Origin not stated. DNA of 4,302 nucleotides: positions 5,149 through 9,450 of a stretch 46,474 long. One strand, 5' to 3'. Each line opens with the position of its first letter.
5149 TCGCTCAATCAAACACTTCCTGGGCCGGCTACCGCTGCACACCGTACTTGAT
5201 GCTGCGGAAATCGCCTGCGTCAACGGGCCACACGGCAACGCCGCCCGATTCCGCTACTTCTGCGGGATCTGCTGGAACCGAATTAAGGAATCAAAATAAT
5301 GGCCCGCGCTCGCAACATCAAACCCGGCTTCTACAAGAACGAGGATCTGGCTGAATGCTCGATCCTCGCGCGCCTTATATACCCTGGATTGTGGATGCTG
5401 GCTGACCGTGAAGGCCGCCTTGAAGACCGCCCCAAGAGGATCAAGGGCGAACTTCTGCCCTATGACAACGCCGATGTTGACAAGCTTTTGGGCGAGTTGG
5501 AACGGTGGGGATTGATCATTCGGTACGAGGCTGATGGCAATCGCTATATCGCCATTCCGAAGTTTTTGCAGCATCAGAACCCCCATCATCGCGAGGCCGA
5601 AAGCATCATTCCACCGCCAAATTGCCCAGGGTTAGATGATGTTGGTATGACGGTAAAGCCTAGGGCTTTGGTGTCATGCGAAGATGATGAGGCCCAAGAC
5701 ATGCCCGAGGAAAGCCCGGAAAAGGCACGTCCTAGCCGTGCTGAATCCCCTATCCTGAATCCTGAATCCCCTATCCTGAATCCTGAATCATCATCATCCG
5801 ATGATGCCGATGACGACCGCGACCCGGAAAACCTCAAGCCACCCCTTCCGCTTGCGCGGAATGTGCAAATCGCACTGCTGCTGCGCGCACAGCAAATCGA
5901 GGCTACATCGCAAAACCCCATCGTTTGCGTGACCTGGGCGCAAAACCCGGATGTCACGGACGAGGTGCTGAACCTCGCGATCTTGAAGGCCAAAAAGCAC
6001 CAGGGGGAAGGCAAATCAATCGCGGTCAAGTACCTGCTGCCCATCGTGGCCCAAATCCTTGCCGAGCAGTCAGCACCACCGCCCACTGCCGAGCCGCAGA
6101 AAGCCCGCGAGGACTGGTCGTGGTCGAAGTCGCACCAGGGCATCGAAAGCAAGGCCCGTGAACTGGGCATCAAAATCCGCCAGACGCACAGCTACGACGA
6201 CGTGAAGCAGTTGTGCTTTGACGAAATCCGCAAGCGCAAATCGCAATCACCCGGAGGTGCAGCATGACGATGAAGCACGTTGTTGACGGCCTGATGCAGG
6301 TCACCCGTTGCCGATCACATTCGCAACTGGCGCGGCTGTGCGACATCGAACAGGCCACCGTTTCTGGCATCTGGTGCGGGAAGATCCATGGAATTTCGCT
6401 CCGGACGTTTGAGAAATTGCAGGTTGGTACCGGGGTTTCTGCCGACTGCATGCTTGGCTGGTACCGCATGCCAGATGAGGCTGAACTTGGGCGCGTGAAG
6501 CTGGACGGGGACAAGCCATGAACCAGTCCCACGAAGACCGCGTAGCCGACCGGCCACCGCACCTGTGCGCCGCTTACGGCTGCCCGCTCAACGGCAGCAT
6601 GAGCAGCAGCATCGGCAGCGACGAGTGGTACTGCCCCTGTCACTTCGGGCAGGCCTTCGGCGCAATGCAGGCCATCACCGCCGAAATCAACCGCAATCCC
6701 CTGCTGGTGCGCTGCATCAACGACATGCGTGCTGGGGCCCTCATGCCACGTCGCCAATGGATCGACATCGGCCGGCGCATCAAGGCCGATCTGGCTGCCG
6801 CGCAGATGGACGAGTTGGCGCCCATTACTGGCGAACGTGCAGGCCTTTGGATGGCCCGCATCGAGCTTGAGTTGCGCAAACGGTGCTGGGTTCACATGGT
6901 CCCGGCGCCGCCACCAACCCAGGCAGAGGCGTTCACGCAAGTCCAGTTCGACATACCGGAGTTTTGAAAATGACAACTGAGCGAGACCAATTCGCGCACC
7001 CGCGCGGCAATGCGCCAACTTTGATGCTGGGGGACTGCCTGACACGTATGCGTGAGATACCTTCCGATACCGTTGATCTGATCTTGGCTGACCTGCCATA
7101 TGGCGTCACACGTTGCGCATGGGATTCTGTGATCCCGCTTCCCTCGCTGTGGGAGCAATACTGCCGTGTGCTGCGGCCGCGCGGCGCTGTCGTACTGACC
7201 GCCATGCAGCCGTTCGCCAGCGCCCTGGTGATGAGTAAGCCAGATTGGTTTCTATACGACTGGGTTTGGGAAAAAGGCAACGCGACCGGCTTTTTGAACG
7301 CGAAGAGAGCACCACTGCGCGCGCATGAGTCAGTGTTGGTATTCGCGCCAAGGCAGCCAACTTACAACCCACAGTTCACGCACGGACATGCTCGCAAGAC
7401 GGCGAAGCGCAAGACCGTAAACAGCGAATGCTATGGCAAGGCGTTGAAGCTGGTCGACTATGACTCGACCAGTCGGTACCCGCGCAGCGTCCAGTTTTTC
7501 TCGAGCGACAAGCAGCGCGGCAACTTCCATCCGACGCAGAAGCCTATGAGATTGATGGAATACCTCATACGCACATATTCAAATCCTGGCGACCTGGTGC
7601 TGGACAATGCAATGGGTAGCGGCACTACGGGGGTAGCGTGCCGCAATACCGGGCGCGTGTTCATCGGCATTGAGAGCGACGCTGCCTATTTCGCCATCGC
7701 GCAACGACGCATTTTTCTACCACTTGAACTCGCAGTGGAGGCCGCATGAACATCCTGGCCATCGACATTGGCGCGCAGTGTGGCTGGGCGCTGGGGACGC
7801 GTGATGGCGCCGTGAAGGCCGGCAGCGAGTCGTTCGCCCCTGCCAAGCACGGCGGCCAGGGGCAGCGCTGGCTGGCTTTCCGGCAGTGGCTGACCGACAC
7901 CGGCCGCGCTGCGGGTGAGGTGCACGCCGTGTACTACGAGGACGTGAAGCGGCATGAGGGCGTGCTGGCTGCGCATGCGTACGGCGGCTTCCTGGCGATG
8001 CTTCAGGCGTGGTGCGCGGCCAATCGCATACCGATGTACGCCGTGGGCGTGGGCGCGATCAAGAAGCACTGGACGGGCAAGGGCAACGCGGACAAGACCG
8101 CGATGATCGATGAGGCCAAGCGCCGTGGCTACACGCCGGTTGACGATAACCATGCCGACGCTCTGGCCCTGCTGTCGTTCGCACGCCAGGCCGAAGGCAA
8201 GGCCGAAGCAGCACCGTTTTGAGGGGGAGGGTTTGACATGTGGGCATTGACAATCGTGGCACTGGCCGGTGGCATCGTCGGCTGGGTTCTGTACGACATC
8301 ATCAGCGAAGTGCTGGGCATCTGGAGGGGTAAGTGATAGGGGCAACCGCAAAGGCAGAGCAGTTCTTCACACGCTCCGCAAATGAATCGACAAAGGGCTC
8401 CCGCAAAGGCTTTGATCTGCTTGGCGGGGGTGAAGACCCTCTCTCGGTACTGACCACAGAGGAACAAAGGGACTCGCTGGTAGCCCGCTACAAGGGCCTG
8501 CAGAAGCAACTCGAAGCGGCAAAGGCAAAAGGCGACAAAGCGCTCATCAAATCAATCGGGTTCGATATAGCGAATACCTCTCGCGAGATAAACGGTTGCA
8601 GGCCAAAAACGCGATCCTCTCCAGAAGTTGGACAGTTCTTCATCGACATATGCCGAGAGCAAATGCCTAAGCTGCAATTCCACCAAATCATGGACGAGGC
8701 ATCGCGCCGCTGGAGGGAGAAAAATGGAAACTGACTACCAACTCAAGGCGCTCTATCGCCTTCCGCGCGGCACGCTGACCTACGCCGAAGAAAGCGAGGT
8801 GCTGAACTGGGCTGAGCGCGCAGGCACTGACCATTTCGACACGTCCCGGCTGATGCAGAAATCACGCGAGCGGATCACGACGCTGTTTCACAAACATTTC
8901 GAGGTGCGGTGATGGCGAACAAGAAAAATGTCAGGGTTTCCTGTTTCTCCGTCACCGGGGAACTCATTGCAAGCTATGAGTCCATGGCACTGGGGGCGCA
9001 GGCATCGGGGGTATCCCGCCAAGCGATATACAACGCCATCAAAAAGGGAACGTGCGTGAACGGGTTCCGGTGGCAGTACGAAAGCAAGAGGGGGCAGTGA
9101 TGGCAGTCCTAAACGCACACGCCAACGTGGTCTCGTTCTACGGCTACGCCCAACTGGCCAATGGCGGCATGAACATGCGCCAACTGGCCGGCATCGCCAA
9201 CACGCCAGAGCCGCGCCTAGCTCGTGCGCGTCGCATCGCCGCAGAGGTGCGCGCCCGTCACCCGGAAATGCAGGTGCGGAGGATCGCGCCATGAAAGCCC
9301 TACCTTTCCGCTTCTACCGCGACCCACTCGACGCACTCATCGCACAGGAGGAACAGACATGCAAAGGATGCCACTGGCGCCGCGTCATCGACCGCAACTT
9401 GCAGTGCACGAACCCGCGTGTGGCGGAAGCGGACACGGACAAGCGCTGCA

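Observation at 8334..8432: Perfect 99-bp inverted repeat forms the 5' ends of two diverged paralogs 29.6 kb apart (partner 38007-38105)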

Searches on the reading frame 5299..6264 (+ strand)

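Call 32: search_protein_families(library=pfam, proteins=[window:5299-6264:+], max_evalue=0.01)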
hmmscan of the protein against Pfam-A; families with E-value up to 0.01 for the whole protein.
window:5299-6264:+ (322 aa): 0 families

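Call 33: search_protein_families(library=phrogs, proteins=[window:5299-6264:+], max_evalue=0.001)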
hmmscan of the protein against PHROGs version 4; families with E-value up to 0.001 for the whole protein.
window:5299-6264:+ (322 aa): 9 families
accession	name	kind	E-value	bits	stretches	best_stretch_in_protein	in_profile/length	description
phrog_16167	-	DNA, RNA and nucleotide metabolism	7e-50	171.5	1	1-178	1-175/315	replication initiation protein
phrog_17247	-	unknown function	3.9e-39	135.7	1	1-152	1-154/295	-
phrog_12556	-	DNA, RNA and nucleotide metabolism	6e-38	132.2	1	1-106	1-106/347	replication initiation protein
phrog_1408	-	DNA, RNA and nucleotide metabolism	5.7e-27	96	1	1-179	1-181/302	replication initiation protein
phrog_2149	-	DNA, RNA and nucleotide metabolism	3.8e-20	73.9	1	2-107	1-113/289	replication initiation protein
phrog_5810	-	DNA, RNA and nucleotide metabolism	8.6e-17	62.6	1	2-144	2-146/268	replication initiation protein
phrog_8130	-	unknown function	5.3e-10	39.9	1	1-79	11-91/434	-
phrog_270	-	DNA, RNA and nucleotide metabolism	5.1e-07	30.4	1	11-155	33-152/383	replication initiation protein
phrog_5718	-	DNA, RNA and nucleotide metabolism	0.00019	21.5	1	1-95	1-101/394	HNH endonuclease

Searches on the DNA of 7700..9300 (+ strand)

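Call 7: search_dna_similar(query=window:7700-9300:+, collection=phages, mode=distant, max_rows=30)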
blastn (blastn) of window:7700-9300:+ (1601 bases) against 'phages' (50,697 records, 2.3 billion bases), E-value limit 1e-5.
Records with a match: 4; places in all: 4; records where one place covers at least 80% of the query: 0.
Best place of each record, by identity: 60-80% 4.
By first word of the organism name: Acidithiobacillus 3; Ralstonia 1.
By host as written in the record: Acidithiobacillus caldus 2; Ralstonia solanacearum 1; Acidithiobacillus caldus ATCC 51756 1.
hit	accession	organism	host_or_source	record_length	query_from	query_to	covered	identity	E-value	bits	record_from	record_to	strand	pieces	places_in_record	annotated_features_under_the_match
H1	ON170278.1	Ralstonia phage YO164_3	Ralstonia solanacearum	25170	230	476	15%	67.7%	4e-8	66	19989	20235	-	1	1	record has no annotation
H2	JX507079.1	Acidithiobacillus phage AcaML1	Acidithiobacillus caldus ATCC 51756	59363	260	474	13%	69.8%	9e-17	96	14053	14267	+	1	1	putative polynucleotidyltransferase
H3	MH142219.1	Acidithiobacillus phage AcaML1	Acidithiobacillus caldus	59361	260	474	13%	69.8%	9e-17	96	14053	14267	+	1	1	record has no annotation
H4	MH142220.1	Acidithiobacillus phage AcaML1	Acidithiobacillus caldus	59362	260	474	13%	69.8%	9e-17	96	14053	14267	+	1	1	record has no annotation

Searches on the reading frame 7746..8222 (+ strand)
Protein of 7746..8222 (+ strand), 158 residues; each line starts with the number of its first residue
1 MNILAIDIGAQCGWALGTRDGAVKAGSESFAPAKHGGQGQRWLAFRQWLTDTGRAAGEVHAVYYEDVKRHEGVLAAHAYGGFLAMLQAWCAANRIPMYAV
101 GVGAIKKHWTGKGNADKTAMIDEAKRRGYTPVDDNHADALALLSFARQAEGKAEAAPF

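Call 13: search_protein_families(library=pfam, proteins=[window:7746-8219:+], max_evalue=0.01)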
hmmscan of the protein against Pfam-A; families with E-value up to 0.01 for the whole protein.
window:7746-8219:+ (158 aa): 0 families

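Call 14: search_protein_families(library=phrogs, proteins=[window:7746-8219:+], max_evalue=0.01)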
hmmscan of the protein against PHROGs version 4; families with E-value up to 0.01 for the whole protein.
window:7746-8219:+ (158 aa): 3 families
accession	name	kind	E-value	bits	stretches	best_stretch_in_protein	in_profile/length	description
phrog_18320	-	unknown function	9.4e-23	81.5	1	57-150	21-125/137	-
phrog_159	-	DNA, RNA and nucleotide metabolism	8.5e-22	78.5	1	1-149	88-249/330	RuvC-like Holliday junction resolvase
phrog_1770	-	DNA, RNA and nucleotide metabolism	1.1e-05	26.5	1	2-152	5-153/158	Holliday junction resolvase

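Call 58: find_encoding_contigs(protein=window:7746-8222:+, flank=3000, max_places=10)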
Protein window:7746-8222:+ (158 aa): 3 contigs read that carry it; 1 place shown.
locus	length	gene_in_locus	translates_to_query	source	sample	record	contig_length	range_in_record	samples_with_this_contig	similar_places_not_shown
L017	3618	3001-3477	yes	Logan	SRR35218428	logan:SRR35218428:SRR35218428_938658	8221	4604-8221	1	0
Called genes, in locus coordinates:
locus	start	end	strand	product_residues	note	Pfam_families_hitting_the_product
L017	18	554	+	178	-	PF01844:HNH, PF14279:HNH_5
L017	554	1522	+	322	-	-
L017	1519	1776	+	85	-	-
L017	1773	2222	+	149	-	-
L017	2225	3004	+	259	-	PF01555:N6_N4_Mtase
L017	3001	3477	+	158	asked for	-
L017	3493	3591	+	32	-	-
